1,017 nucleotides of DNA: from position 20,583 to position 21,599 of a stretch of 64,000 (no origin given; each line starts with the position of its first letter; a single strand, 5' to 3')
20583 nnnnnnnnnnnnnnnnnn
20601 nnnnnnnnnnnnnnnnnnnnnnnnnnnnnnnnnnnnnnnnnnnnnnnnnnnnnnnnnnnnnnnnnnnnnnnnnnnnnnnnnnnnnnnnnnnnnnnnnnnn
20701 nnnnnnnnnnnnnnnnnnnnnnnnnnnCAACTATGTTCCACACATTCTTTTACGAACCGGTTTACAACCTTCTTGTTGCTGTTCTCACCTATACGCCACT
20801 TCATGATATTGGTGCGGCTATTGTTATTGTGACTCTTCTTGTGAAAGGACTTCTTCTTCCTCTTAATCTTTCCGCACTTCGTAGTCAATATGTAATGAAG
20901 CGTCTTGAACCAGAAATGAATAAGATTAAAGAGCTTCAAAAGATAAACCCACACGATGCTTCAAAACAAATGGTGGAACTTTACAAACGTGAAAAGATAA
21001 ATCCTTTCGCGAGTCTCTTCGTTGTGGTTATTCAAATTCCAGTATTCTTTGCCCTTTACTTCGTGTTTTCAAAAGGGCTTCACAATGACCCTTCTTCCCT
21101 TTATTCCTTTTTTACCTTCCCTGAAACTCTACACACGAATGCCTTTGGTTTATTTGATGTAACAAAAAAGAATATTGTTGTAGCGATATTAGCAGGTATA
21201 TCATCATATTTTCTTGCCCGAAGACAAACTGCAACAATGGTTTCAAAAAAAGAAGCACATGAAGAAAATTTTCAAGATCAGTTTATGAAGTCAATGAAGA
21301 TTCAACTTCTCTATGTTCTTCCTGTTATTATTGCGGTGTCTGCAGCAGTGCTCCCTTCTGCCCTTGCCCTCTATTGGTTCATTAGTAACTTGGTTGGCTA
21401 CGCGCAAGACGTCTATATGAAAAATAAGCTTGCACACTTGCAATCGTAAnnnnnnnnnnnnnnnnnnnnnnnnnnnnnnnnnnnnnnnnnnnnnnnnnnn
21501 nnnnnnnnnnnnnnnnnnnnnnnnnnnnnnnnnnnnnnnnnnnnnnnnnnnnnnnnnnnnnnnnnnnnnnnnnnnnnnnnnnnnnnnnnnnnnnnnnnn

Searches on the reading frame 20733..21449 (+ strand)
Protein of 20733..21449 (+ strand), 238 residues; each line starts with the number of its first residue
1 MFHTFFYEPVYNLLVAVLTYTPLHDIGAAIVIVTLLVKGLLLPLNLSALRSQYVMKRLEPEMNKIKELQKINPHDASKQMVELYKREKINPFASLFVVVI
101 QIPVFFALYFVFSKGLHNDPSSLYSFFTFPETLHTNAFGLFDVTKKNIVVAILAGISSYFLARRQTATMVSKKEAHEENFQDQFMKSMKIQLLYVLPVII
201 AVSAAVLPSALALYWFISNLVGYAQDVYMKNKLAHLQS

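Call 58: search_protein_families(library=pfam, proteins=[window:20733-21449:+], max_evalue=0.00001)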
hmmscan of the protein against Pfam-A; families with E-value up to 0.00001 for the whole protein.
window:20733-21449:+ (238 aa): 1 family
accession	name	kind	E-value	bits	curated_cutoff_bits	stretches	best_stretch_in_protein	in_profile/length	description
PF02096.25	60KD_IMP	-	3.2e-38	131.7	35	1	27-230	2-162/163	60Kd inner membrane protein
